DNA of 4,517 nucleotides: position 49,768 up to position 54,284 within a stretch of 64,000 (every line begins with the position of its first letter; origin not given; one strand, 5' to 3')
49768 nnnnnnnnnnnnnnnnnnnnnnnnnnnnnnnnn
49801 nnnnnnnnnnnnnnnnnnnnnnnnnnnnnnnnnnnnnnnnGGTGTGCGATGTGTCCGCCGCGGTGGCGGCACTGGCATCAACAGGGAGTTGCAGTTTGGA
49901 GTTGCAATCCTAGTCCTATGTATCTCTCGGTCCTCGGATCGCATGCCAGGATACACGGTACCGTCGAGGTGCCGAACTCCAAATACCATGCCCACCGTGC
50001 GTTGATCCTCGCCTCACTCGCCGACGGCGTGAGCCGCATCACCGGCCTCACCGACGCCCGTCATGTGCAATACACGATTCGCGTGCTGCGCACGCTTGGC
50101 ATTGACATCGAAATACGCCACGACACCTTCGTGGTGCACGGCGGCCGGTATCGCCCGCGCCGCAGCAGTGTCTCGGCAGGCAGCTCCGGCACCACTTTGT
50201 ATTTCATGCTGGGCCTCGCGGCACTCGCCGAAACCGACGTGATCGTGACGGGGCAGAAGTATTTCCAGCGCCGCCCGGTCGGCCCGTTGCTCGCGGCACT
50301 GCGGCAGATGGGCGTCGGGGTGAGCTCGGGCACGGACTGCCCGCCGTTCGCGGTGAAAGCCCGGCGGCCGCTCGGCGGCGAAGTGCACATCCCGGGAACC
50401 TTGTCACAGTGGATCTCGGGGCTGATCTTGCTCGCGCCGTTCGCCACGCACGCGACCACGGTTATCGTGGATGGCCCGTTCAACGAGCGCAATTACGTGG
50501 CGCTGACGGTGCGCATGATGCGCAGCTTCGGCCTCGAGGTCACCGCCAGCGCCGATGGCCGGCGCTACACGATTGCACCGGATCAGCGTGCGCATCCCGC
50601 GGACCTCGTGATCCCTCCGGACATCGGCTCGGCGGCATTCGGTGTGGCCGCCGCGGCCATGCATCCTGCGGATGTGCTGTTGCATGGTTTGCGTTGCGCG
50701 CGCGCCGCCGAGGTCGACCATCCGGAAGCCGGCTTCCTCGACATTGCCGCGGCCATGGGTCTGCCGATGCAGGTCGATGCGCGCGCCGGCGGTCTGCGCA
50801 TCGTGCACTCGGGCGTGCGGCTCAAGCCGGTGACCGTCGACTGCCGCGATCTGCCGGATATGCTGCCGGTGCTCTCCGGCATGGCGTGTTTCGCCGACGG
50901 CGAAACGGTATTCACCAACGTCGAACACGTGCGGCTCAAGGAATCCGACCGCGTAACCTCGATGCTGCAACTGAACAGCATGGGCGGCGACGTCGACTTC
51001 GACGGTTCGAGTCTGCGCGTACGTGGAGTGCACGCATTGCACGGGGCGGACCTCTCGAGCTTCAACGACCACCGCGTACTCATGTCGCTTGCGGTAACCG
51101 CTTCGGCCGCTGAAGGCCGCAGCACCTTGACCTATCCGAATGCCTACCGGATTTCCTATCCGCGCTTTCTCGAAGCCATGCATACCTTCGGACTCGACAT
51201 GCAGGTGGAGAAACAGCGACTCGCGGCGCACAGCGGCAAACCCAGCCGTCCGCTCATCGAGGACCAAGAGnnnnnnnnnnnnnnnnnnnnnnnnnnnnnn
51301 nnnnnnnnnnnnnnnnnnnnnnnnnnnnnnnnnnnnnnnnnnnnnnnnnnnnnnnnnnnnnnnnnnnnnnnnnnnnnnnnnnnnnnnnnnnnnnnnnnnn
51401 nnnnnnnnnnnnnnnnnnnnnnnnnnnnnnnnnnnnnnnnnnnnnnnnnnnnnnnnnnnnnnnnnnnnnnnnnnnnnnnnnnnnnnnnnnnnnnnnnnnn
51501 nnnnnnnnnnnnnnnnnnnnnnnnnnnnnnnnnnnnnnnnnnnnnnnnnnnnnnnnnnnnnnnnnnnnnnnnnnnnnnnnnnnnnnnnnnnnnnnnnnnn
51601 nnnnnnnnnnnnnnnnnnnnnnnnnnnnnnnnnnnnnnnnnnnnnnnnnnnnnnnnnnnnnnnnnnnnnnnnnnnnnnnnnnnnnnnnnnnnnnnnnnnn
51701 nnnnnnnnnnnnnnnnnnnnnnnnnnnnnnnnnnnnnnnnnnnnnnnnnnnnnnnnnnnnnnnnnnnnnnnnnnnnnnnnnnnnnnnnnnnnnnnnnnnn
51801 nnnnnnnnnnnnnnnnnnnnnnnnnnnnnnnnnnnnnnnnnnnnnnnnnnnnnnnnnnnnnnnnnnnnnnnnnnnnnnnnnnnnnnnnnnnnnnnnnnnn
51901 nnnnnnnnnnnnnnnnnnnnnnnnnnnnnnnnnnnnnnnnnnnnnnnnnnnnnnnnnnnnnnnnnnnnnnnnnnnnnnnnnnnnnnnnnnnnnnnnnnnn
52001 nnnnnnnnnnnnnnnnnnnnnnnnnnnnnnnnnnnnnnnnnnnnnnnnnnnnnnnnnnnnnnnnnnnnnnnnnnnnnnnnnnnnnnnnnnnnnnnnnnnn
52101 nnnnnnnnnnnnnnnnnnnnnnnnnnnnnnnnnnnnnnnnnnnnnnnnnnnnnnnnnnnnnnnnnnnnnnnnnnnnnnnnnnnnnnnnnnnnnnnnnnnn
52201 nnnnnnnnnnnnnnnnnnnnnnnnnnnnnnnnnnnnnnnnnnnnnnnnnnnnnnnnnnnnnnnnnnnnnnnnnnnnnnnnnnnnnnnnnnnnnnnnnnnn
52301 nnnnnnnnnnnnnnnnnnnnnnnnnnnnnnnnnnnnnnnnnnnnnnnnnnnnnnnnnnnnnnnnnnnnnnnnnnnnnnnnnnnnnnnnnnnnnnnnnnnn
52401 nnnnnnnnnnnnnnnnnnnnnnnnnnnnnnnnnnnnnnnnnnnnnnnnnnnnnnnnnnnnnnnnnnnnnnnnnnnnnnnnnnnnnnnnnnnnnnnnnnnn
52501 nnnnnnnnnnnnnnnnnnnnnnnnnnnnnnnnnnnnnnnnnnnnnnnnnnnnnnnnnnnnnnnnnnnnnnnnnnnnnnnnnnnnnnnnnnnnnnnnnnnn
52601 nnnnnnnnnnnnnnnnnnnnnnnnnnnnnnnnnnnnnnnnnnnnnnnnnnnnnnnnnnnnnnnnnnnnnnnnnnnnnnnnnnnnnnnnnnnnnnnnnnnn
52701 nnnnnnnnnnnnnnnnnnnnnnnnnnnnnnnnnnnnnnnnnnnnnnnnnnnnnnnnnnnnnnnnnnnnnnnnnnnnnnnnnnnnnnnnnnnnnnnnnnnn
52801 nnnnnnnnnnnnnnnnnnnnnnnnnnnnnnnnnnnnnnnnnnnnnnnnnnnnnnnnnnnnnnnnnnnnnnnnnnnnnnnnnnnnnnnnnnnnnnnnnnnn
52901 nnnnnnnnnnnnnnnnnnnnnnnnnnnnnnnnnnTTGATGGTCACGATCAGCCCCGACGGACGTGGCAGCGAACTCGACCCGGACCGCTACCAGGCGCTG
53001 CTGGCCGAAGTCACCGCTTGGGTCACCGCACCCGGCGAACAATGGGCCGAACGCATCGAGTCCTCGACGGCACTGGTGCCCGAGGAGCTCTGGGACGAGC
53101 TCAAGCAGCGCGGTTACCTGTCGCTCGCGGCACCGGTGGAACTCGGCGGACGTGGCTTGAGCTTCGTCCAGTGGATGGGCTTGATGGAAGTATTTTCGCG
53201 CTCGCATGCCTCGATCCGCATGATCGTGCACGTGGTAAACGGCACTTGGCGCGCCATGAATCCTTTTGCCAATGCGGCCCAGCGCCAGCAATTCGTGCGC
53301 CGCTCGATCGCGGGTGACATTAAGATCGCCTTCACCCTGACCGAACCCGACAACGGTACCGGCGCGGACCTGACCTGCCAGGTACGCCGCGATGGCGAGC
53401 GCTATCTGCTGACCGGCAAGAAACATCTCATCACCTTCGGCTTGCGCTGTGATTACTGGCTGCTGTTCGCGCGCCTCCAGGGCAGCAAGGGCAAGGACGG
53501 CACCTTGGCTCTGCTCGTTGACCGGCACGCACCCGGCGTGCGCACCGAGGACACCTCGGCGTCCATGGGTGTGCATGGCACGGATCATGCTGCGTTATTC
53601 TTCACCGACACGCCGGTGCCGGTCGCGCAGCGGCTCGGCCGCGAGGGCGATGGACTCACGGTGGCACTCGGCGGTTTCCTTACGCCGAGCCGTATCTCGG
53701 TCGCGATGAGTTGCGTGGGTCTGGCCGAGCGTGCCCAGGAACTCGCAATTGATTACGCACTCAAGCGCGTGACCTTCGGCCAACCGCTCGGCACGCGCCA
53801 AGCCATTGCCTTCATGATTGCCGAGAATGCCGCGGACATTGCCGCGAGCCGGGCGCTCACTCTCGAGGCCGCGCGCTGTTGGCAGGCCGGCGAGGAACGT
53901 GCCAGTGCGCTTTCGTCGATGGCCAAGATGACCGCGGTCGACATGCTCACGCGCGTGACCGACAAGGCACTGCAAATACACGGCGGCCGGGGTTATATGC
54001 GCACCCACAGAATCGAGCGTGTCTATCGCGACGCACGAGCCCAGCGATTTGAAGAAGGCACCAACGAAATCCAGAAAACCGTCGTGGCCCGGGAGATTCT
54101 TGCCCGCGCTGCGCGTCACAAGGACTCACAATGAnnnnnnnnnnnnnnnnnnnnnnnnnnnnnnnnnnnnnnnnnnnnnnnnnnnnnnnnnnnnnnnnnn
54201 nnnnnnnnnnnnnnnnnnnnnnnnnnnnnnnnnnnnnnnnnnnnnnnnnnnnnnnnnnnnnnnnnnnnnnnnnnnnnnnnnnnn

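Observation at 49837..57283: Shikimate-to-cyclohexanecarboxyl-CoA-like cassette inserted in the conserved tRNA Gly-Cys-Leu cluster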

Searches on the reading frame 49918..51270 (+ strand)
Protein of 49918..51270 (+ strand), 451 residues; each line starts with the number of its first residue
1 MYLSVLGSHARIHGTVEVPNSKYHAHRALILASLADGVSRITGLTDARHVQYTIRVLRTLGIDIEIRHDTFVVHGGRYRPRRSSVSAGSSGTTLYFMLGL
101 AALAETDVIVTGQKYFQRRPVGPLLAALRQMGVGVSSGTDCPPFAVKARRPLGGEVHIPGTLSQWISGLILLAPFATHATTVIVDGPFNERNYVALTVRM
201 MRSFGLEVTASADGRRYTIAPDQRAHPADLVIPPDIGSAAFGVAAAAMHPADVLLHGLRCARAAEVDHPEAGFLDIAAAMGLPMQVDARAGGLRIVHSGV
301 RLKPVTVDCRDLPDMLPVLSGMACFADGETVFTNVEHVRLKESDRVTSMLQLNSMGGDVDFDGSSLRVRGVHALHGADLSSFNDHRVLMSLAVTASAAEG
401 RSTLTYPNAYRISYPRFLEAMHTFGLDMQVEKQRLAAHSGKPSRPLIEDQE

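Call 74: search_solved_structures(query=window:49918-51270:+, max_evalue=1e-35, show_alignments=4)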
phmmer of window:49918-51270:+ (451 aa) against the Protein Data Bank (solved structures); distinct sequences matched with E-value up to 1e-35: 24.
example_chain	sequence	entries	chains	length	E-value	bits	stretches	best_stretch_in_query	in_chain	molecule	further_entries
7tm4_A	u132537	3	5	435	4.2e-48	167.5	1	8-421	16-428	3-phosphoshikimate 1-carboxyvinyltransferase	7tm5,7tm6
1rf4_A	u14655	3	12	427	1.8e-47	165.3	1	11-422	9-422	5-enolpyruvylshikimate-3-phosphate synthase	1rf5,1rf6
5xwb_A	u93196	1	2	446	3.9e-45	157.7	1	9-419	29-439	3-phosphoshikimate 1-carboxyvinyltransferase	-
2qfq_A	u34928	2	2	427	6.8e-43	150.3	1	8-421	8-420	3-phosphoshikimate 1-carboxyvinyltransferase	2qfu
4n3p_A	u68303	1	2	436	1.2e-42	149.5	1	11-423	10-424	Serine Hydrolase OSH18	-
2qfs_A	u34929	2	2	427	1.3e-42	149.3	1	8-421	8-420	3-phosphoshikimate 1-carboxyvinyltransferase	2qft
1g6s_A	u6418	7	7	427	2.4e-42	148.5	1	8-421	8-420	EPSP SYNTHASE | 3-phosphoshikimate 1-carboxyvinyltransferase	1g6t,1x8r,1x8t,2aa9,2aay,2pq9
1eps_A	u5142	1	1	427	6.3e-42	147.1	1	8-421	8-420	5-ENOL-PYRUVYL-3-PHOSPHATE SYNTHASE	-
8umj_A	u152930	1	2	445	8.2e-42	146.7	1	10-424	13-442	3-phosphoshikimate 1-carboxyvinyltransferase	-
3fk0_A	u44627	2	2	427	8.7e-42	146.6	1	8-421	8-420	3-phosphoshikimate 1-carboxyvinyltransferase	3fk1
1mi4_A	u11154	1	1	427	1.6e-41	145.8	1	8-421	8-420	5-enolpyruvylshikimate-3-phosphate synthase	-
3fjx_A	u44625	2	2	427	1.6e-41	145.7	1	8-421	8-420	3-phosphoshikimate 1-carboxyvinyltransferase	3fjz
8uml_A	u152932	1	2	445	2.2e-41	145.3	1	10-424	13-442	3-phosphoshikimate 1-carboxyvinyltransferase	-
8umn_A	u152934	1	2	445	2.4e-41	145.2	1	10-424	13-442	3-phosphoshikimate 1-carboxyvinyltransferase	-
8umk_A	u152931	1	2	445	3e-41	144.9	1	10-424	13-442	3-phosphoshikimate 1-carboxyvinyltransferase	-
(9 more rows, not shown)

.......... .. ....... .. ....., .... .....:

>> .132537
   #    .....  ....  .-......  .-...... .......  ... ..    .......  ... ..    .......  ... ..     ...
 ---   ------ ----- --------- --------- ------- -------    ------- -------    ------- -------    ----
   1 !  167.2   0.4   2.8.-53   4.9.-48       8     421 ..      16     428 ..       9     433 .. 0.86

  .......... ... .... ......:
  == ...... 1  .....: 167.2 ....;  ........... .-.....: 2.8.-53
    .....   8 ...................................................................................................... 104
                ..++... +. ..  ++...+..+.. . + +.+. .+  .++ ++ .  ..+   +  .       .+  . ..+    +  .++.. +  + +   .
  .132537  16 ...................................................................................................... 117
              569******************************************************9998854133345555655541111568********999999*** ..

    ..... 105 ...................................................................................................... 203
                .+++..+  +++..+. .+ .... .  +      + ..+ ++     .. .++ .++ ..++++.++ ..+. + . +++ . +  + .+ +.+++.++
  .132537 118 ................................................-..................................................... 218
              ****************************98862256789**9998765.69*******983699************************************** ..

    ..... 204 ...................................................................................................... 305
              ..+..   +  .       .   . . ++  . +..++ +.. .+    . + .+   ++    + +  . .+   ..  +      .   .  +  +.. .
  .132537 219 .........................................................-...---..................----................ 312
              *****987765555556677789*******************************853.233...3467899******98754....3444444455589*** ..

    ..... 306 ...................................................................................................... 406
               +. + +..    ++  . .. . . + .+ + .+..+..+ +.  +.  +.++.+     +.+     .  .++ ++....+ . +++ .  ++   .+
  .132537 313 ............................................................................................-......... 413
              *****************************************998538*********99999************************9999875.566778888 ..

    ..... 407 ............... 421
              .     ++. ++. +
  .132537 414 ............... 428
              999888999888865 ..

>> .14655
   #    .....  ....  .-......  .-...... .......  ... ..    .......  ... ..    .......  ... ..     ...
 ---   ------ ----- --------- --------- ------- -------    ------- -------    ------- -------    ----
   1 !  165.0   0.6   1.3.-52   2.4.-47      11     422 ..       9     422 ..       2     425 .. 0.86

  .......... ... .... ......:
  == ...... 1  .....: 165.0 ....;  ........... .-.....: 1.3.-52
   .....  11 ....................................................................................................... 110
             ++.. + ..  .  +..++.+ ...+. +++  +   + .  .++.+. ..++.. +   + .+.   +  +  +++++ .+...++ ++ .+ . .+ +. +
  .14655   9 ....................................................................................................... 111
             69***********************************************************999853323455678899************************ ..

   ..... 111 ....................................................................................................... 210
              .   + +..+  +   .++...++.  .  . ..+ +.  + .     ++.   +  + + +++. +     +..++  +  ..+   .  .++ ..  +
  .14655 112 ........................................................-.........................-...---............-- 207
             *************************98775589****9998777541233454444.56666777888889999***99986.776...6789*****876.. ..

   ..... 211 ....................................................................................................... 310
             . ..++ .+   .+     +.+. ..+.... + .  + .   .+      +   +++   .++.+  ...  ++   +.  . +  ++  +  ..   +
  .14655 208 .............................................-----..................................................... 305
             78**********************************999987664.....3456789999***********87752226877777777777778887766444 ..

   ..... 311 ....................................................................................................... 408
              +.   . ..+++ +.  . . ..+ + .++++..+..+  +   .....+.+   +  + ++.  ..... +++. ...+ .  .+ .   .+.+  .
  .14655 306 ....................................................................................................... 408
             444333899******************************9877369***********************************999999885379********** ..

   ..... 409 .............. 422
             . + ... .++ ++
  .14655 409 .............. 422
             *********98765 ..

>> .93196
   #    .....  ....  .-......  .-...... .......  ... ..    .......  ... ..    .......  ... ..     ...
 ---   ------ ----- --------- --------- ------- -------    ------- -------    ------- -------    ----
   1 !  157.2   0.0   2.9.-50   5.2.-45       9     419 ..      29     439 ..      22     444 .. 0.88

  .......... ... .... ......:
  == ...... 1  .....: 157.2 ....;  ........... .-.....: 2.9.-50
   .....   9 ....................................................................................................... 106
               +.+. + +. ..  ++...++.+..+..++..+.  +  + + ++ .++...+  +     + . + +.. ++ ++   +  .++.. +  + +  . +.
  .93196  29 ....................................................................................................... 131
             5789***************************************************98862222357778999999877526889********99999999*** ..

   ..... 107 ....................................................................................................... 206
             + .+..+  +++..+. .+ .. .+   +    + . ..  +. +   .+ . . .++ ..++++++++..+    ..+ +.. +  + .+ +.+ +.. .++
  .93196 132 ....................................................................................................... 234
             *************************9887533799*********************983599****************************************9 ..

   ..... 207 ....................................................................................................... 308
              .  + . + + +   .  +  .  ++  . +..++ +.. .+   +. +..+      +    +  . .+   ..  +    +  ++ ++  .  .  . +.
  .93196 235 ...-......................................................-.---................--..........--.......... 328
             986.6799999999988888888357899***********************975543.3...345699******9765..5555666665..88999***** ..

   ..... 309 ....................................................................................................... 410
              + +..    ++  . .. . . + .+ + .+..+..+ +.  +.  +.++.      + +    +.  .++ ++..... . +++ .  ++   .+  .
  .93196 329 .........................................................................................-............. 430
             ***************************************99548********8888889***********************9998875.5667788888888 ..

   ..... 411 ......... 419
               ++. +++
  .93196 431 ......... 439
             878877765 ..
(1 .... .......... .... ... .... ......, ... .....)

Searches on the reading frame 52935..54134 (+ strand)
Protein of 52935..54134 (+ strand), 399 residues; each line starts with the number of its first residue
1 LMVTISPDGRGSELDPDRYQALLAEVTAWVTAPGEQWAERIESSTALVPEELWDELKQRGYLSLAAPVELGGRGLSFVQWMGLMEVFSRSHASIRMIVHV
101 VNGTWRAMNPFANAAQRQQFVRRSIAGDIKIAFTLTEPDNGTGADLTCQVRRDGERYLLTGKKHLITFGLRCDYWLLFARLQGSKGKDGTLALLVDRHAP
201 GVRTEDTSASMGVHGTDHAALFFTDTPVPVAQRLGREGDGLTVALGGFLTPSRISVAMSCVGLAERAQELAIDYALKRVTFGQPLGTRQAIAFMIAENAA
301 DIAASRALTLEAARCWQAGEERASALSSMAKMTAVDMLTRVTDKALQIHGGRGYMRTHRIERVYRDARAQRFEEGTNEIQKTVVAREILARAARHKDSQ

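Call 4: search_protein_families(library=pfam, proteins=[window:52935-54134:+])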
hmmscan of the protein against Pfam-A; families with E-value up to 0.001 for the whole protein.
window:52935-54134:+ (399 aa): 5 families
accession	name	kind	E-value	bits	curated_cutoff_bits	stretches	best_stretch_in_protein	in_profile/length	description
PF00441.29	Acyl-CoA_dh_1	-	3.8e-41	141.2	22.4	1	238-389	1-150/150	Acyl-CoA dehydrogenase, C-terminal domain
PF08028.16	Acyl-CoA_dh_2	-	1.5e-17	64.6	22.7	1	255-370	2-126/134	Acyl-CoA dehydrogenase, C-terminal domain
PF02770.24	Acyl-CoA_dh_M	-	1.5e-16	60.7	33.3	1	132-225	1-96/97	Acyl-CoA dehydrogenase, middle domain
PF02771.21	Acyl-CoA_dh_N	-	1.3e-14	55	22.9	1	19-128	4-113/113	Acyl-CoA dehydrogenase, N-terminal domain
PF22924.1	ACOX_C_alpha1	-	8.9e-06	26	27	1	272-388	49-168/169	Acyl-CoA oxidase, C-alpha1 domain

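Call 5: search_protein_families(library=ncbifam, proteins=[window:52935-54134:+])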
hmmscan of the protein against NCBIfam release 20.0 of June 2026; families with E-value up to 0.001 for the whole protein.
window:52935-54134:+ (399 aa): 22 families
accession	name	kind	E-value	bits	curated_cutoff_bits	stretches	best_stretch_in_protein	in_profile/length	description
NF042972.1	AcrlCoAredClosAcrC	equivalog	7.8e-71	238.7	640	1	35-389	25-377/378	acryloyl-CoA reductase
NF042439.1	SulpropCoADesulf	equivalog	2e-55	188.1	600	1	49-391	26-373/379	3-sulfinopropanoyl-CoA desulfinase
NF043006.1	CyhCrbnylCoADH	equivalog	4.1e-52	177.4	650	1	41-391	30-378/380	cyclohexane-1-carbonyl-CoA dehydrogenase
NF058590.1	AcCoDHFadEBacil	equivalog_domain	4.3e-51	174.1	600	1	39-393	45-415/586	acyl-CoA dehydrogenase FadE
NF008997.0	PRK12341.1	equivalog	4e-48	164.4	537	1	44-390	34-378/382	acyl-CoA dehydrogenase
NF045552.1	GlutCoADH_Des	equivalog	2.3e-43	148.9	470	1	38-389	28-380/387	glutaryl-CoA dehydrogenase Acd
NF045652.1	ProlPCPDhRedW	equivalog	3.7e-41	141.2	650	1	53-388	37-373/376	L-prolyl-[peptidyl-carrier protein] dehydrogenase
NF053553.1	prodigi_MBC_PigA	equivalog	1.2e-37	129.9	500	1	46-388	35-379/381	prodigiosin MBC biosynthesis dehydrogenase PigA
TIGR03207.1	cyc_hxne_CoA_dh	equivalog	2.1e-37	128.7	575.35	1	45-387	30-370/372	cyclohexanecarboxyl-CoA dehydrogenase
NF002885.1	PRK03354.1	equivalog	5.3e-35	121.2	540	1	48-390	38-375/378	crotonobetainyl-CoA dehydrogenase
NF052270.1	Staph_DH_FadE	equivalog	4.5e-25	88.2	600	1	87-392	95-397/400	acyl-CoA dehydrogenase FadE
NF049984.1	Rv1679_FadE16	equivalog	4.3e-22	78.8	600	1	36-371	14-348/371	Rv1679 family acyl-CoA dehydrogenase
TIGR03203.1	pimD_small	equivalog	8.3e-19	67.9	652.7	1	51-364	41-352/378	pimeloyl-CoA dehydrogenase small subunit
NF007000.1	PRK09463.1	subfamily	1.6e-14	53.2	600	2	35-144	63-172/726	acyl-CoA dehydrogenase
TIGR04022.1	sulfur_SfnB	equivalog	1.3e-13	50.6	430.9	1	46-369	32-361/391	SfnB family sulfur acquisition oxidoreductase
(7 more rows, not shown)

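Call 48: search_solved_structures(query=window:52935-54134:+, max_evalue=1e-40)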
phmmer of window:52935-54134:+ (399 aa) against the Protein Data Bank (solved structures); distinct sequences matched with E-value up to 1e-40: 21.
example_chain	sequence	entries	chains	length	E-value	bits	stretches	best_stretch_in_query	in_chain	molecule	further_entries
4u83_A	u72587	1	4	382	2.1e-59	204.6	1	52-387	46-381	Acyl-CoA dehydrogenase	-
5lnx_A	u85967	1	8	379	8.5e-58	199.3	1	41-389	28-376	Acyl-CoA dehydrogenase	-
3nf4_A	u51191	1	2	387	4.3e-53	183.9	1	42-388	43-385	acyl-CoA dehydrogenase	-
5ol2_C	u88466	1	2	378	9.1e-53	182.8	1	47-389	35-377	Acyl-CoA dehydrogenase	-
2dvl_A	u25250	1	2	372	9.3e-52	179.5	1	55-388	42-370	Acyl-CoA dehydrogenase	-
6fah_C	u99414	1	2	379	4.3e-51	177.3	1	41-389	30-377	Caffeyl-CoA reductase-Etf complex subunit CarC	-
4m9a_A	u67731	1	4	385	9.2e-51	176.2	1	36-388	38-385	Acyl-CoA dehydrogenase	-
4n5f_A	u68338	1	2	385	1.3e-50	175.7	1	45-388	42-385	Putative acyl-CoA dehydrogenase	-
1ukw_A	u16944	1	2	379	2.7e-48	168.1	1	48-390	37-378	acyl-CoA dehydrogenase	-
7y0a_A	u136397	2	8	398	2e-47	165.2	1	55-390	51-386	Short-chain specific acyl-CoA dehydrogenase, mitochondrial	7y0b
4l1f_A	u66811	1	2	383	2.3e-47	165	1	49-390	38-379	Acyl-CoA dehydrogenase domain protein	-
1jqi_A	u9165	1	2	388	3.2e-47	164.6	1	49-389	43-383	short chain acyl-CoA dehydrogenase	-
8sgs_A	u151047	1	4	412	3.6e-47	164.4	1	55-389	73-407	Short-chain specific acyl-CoA dehydrogenase, mitochondrial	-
2vig_A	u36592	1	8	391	1.2e-46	162.7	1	55-390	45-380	SHORT-CHAIN SPECIFIC ACYL-COA DEHYDROGENASE,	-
1rx0_A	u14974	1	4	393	1.3e-46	162.6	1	45-389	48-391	Acyl-CoA dehydrogenase family member 8, mitochondrial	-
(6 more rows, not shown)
